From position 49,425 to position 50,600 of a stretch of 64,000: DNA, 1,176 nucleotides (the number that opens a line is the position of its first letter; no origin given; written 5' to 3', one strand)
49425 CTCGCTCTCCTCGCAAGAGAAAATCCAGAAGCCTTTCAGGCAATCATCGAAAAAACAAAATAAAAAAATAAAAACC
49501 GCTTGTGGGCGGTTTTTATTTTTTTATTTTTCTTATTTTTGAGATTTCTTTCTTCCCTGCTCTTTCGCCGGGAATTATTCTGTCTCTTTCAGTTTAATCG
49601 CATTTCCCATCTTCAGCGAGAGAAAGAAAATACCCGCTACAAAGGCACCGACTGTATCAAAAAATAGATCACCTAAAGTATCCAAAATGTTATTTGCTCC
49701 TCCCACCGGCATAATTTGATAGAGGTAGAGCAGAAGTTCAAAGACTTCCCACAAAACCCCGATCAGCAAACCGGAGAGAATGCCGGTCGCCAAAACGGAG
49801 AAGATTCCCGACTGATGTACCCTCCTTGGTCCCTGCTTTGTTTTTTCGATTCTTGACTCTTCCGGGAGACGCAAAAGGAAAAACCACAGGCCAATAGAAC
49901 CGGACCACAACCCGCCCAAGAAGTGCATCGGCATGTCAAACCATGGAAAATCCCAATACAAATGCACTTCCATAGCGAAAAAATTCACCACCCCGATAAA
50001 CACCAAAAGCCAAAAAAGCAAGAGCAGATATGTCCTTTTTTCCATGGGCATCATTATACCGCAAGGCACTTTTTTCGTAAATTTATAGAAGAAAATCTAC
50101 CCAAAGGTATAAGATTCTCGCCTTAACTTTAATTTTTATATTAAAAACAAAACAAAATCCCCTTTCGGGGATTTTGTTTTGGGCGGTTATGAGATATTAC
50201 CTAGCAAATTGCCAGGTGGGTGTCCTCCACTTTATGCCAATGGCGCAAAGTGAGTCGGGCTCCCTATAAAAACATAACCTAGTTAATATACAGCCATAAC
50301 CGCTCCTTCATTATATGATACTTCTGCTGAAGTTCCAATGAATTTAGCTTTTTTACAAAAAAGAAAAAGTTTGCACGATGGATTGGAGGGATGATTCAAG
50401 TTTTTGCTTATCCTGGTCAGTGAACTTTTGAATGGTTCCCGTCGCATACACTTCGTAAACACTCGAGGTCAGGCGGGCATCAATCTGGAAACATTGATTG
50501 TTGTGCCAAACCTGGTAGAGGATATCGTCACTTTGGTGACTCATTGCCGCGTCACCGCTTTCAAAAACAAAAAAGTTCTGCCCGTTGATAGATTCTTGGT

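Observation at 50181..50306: Candidate ~125-nt structured sRNA with a 9-bp terminal helix next to a bidirectional terminator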

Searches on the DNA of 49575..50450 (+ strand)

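Call 4: search_rna_families(source=window, start=50000, end=50450, threshold=evalue, max_evalue=10, show_alignments=3)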
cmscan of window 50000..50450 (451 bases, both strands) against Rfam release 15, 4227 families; matches with E-value up to 10: 29.
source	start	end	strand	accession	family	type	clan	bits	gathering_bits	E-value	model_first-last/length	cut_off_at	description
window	50086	50181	+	RF04342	Plastid-psbA-1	Cis-reg;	CL00153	30.9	54.3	0.04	1-114/114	no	Plastid-psbA-1 3UTR RNA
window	50074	50177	+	RF02693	psm_mec_RNA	Gene; sRNA;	-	27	85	0.12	1-143/143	no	psm_mec locus RNA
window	50113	50180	+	RF01859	Phe_leader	Cis-reg; leader;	-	25.9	55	0.034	1-125/125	no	Phenylalanine leader peptide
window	50128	50180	+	RF02495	ohsC_RNA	Gene; antitoxin;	-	25.3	50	0.11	1-77/77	no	Oppression of Hydrophobic ORF by sRNA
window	50095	50179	+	RF02379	csRNA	Gene; sRNA;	-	24.9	57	0.43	1-93/93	no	Cia-dependent small RNA csRNA1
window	50115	50188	+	RF02075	STnc230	Gene; sRNA;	-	24.4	50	0.24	1-83/83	no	Enterobacterial sRNA STnc230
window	50149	50250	-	RF01408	sraL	Gene; sRNA;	-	24.3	39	0.0019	1-142/142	no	sraL Hfq binding RNA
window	50141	50178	+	RF01376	CRISPR-DR63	Gene; CRISPR;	CL00015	21.7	37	0.58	1-37/37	no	CRISPR RNA direct repeat element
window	50020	50188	+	RF00125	IS128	Gene; sRNA;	-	21.3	80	0.036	1-209/209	no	IS128 RNA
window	50085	50200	-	RF02053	STnc430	Gene; sRNA;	-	21.3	47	0.5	1-162/162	no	Enterobacterial sRNA STnc430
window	50130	50216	-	RF03545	Flavi_ISFV_CRE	Cis-reg;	-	20.1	41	0.91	1-89/89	no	Insect-specific Flavivirus 3' UTR cis-acting replication element (CRE)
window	50048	50180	+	RF00514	His_leader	Cis-reg; leader;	-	19.3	49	0.77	1-126/126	no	Histidine operon leader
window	50127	50183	+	RF02377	SurA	Gene; sRNA;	-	18.9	100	0.0056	1-279/279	no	SurA sRNA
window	50149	50180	-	RF02495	ohsC_RNA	Gene; antitoxin;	-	18.8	50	2.6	35-77/77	no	Oppression of Hydrophobic ORF by sRNA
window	50314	50405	+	RF03082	dinG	Gene; sRNA;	-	18.6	46.9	0.79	1-87/87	no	dinG RNA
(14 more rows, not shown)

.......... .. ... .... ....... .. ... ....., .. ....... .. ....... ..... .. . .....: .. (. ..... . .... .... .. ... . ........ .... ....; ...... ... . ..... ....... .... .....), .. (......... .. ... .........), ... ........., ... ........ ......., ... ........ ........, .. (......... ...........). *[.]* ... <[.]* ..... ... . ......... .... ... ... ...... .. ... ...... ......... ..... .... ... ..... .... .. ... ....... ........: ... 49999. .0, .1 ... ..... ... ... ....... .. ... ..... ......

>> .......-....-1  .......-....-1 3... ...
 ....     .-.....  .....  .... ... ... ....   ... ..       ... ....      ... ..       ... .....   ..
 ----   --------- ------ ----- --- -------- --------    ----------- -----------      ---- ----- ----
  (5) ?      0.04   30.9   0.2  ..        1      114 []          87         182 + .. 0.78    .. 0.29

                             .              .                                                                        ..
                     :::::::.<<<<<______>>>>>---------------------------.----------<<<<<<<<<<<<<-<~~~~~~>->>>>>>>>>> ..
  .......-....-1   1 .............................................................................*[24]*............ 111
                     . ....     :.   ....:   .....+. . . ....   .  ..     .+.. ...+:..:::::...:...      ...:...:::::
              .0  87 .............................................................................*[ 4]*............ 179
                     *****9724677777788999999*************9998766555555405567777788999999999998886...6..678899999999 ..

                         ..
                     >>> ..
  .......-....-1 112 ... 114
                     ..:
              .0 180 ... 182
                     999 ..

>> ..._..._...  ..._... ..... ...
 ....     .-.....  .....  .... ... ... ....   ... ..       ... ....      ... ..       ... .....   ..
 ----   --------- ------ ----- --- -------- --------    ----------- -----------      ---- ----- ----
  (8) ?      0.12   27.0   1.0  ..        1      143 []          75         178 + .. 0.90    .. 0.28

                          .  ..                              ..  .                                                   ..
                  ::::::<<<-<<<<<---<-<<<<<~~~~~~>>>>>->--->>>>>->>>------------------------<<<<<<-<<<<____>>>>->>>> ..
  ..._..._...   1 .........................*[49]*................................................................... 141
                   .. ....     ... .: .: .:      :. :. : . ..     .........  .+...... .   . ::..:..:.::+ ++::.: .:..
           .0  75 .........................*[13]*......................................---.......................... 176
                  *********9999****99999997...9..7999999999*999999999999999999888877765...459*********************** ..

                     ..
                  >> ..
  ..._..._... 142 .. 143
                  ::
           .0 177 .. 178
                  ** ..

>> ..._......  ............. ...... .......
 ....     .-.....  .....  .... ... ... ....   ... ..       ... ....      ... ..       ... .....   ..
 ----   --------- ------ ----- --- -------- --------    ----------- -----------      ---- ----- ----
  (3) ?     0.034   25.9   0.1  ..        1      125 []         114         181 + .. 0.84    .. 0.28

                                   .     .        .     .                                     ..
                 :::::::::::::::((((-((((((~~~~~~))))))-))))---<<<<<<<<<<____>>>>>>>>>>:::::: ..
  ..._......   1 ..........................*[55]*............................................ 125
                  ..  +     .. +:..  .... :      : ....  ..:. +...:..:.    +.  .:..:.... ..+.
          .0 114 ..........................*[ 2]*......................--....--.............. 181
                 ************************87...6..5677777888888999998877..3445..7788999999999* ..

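Call 12: search_dna_similar(query=window:50100-50360:+, collection=phages, mode=distant)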
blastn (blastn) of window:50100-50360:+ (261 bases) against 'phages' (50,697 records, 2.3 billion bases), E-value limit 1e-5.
No match.

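Call 29: build_rna_model(alignment_id=A3)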
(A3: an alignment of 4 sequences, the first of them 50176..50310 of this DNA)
Model R1 built from alignment A3 (4 sequences, 148 columns); structure: RNAalifold consensus.
model positions 142; base pairs 28; branch points 1; effective number of sequences 2.33; information 0.59 bits per position. Calibrated on 0.2 Mb of random sequence (short: E-values are rough).
structure used (alignment columns):
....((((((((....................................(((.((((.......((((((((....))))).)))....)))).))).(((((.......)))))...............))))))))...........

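Call 31: search_with_rna_model(model_id=R1, sources=[window, L005, L006, L007, L008, L009, L010, L011, L012, L013, L014, L015, L016, L017, L018, L019, L020, L021, L022, L023, L024, L025, L026, L027, L028, L029, L030, L031, L032, L033, L034, L035, L036, L037, L038, L039, L040, L041, L042, L043, L044, L045, L046, L047, L048, L049, L050, L051, L052, L053, L054, L055, L056, L057, L058, L059, L060, L061, L062, L063, L064, L065, L066, L067, L068, L069, L070, L071, L072, L073, L074, L075, L076, L077, L078, L079, L080, L081, L082, L083, L084], max_evalue=1, make_alignment=true)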
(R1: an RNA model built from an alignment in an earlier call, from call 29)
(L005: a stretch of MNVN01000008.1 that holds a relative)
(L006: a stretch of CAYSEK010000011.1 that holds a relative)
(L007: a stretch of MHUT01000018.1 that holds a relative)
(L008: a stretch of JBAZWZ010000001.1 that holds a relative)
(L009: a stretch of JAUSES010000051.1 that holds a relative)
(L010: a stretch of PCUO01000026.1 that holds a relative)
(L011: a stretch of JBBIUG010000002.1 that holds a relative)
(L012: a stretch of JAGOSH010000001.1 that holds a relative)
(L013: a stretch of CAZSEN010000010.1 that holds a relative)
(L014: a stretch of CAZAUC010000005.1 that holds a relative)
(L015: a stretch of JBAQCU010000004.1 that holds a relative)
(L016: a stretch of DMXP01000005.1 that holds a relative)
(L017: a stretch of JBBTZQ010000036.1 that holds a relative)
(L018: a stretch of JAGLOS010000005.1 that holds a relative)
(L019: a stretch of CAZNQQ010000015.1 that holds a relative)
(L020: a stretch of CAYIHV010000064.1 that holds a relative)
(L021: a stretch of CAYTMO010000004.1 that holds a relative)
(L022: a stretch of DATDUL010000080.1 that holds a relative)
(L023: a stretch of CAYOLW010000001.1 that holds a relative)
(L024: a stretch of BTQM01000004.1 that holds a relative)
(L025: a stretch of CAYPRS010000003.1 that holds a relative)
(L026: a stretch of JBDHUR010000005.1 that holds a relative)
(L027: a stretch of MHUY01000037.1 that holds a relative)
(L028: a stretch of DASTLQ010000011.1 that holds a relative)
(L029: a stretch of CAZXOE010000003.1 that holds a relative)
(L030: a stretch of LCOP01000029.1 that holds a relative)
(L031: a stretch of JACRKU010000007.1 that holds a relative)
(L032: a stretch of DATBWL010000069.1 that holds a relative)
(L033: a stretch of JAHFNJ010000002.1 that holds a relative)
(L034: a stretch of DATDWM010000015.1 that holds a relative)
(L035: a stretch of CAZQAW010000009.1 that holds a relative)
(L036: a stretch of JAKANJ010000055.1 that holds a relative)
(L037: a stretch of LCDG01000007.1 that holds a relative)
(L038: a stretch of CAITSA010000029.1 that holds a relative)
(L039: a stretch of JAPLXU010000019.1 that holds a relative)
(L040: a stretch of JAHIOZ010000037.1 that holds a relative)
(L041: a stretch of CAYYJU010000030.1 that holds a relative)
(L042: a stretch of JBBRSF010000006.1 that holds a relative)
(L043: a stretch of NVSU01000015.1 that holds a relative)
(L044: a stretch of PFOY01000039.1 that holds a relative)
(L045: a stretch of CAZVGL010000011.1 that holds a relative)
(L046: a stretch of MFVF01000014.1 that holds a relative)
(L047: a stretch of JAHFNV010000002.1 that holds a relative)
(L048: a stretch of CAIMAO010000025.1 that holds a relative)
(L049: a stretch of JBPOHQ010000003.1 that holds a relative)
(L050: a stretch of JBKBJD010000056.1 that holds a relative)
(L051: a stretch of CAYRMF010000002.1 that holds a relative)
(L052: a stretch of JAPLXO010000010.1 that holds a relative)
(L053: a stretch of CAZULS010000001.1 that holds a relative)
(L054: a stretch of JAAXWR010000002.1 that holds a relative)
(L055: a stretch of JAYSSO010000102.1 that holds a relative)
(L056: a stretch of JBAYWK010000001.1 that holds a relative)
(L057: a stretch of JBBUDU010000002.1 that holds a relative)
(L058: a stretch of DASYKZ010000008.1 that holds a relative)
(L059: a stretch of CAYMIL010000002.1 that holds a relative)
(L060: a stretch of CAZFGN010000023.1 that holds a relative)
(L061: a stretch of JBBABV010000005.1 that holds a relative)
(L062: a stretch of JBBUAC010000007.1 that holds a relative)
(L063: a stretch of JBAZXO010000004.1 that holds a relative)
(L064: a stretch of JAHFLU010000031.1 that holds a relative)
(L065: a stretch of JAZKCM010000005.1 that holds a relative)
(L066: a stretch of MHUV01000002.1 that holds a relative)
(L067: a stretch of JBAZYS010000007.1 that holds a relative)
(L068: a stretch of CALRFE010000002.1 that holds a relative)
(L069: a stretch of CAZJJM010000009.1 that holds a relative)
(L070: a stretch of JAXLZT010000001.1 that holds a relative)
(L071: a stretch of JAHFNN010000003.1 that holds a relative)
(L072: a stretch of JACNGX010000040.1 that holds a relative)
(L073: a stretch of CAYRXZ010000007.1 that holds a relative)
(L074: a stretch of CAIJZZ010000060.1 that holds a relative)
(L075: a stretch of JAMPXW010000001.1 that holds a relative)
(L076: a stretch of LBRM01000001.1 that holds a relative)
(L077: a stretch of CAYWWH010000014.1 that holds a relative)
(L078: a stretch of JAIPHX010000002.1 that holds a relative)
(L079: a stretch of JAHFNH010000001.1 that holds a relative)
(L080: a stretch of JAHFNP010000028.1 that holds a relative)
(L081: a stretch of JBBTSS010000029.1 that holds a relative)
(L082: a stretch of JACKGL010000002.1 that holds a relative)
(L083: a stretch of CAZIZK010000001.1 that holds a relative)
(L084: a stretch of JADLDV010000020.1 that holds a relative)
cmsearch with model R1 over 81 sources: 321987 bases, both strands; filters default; matches with E-value up to 1: 77.
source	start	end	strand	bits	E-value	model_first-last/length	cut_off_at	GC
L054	1260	1400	+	133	1e-25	1-142/142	no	0.5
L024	1256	1398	+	131.7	2e-25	1-142/142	no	0.45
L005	1228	1362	+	127.2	1.8e-24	1-142/142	no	0.37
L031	1190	1323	+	112.6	2.6e-21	1-142/142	no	0.43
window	50176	50310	-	111.8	4e-21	1-142/142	no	0.45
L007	1264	1397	+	102.3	4.5e-19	1-142/142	no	0.44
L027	1271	1406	+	101.3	7.4e-19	1-142/142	no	0.4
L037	970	1103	+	101.1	8.4e-19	1-142/142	no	0.46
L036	1287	1421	+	100.5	1.1e-18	1-142/142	no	0.44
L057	455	588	+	99.7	1.7e-18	1-142/142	no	0.43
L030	867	1002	+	91.3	1.1e-16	1-142/142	no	0.46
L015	459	624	+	89.3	3.1e-16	1-142/142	no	0.38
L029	1092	1257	+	87.3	8.1e-16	1-142/142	no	0.4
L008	1125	1258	+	85.7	1.8e-15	1-142/142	no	0.46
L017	366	500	+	82.9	7.4e-15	1-142/142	no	0.41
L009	1185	1316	+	82.8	7.9e-15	1-142/142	no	0.4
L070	1257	1393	+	82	1.1e-14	1-142/142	no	0.38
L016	1249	1413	+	80.4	2.6e-14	1-142/142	no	0.38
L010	1125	1289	+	78.2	7.9e-14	1-142/142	no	0.38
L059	1290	1427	+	77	1.4e-13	1-142/142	no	0.39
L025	1294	1432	+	76.3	2e-13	1-142/142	no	0.42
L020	1293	1424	+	73.7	7.2e-13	1-142/142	no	0.33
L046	1282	1418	+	73.4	8.3e-13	1-142/142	no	0.49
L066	1263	1397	+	72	1.7e-12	1-142/142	no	0.45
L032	117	252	+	68.8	8.6e-12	1-142/142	no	0.39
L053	977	1118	+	68.2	1.1e-11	1-142/142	no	0.46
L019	1311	1444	+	68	1.3e-11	1-142/142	no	0.39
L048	1315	1449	+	63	1.5e-10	1-142/142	no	0.37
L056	1209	1354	+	59.3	9.9e-10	1-142/142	no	0.42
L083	1309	1445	+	58.8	1.3e-09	1-142/142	no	0.41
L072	984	1128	+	57.7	2.1e-09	1-142/142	no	0.48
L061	1247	1384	+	57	3e-09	1-142/142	no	0.41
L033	1249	1384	+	54.3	1.2e-08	1-142/142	no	0.4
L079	1309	1443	+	53.3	2e-08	1-142/142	no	0.41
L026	1275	1414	+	53.1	2.2e-08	1-142/142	no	0.38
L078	1310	1445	+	53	2.3e-08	1-142/142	no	0.36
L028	1298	1433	+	52.6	2.8e-08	1-142/142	no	0.41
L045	1078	1211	+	52.5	2.9e-08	1-142/142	no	0.38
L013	1185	1322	+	52.3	3.2e-08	1-142/142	no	0.42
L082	1270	1412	+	51.2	5.7e-08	1-142/142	no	0.38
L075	1270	1404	+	50.8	6.6e-08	1-142/142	no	0.37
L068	1243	1378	+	50.5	7.8e-08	1-142/142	no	0.46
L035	1314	1453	+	49.8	1.1e-07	1-142/142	no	0.43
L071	1275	1434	+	49.2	1.5e-07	1-142/142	no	0.4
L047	1314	1448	+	48.1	2.6e-07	1-142/142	no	0.41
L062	704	838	+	47.7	3.1e-07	1-142/142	no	0.36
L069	1328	1462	+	46.7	5.2e-07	1-142/142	no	0.39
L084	1286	1420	+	46.7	5.2e-07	1-142/142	no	0.39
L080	1225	1391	+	45.8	8.3e-07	1-142/142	no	0.39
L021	1255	1389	+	43.1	3.2e-06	1-142/142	no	0.36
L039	1289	1420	+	43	3.4e-06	1-142/142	no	0.38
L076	1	130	+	42.9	3.5e-06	6-142/142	5'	0.4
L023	1276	1412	+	42.8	3.7e-06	1-142/142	no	0.36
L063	1316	1448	+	42.7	3.8e-06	1-142/142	no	0.38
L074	1272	1407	+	42.7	3.9e-06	1-142/142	no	0.35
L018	1286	1424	+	42.5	4.2e-06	1-142/142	no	0.37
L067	1255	1389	+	42.1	5.2e-06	1-142/142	no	0.39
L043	1256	1392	+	40.5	1.2e-05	1-142/142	no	0.35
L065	753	888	+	40.3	1.3e-05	1-142/142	no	0.42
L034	1299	1431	+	39.4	2e-05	1-142/142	no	0.38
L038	1295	1428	+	38.7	2.9e-05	1-142/142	no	0.37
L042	1236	1370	+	38.6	3e-05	1-142/142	no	0.41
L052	1267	1402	+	37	6.6e-05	1-142/142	no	0.38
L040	1081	1214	+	35.3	0.00016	1-142/142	no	0.37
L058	1288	1421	+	35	0.00019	1-142/142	no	0.42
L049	1285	1420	+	34.2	0.00027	1-142/142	no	0.36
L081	1285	1420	+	33.5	0.00039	1-142/142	no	0.36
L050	1267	1403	+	33.4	0.0004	1-142/142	no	0.39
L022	1305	1441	+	32.9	0.00052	1-142/142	no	0.37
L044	1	115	+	31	0.0013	25-142/142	5'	0.38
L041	1309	1441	+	30.1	0.0021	1-142/142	no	0.43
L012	1294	1430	+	30.1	0.0021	1-142/142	no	0.42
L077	1181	1337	+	29.7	0.0025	1-142/142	no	0.4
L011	1304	1441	+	24.6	0.033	1-142/142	no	0.43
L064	1259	1425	+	20.8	0.22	1-142/142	no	0.44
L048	1312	1446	-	20.7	0.23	1-142/142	no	0.36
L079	1306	1440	-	20.7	0.24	1-142/142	no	0.41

Alignment A4: 77 matches aligned to the model, 255 columns, each read 5' to 3' on its own strand. Consensus structure (alignment columns), stored with it:
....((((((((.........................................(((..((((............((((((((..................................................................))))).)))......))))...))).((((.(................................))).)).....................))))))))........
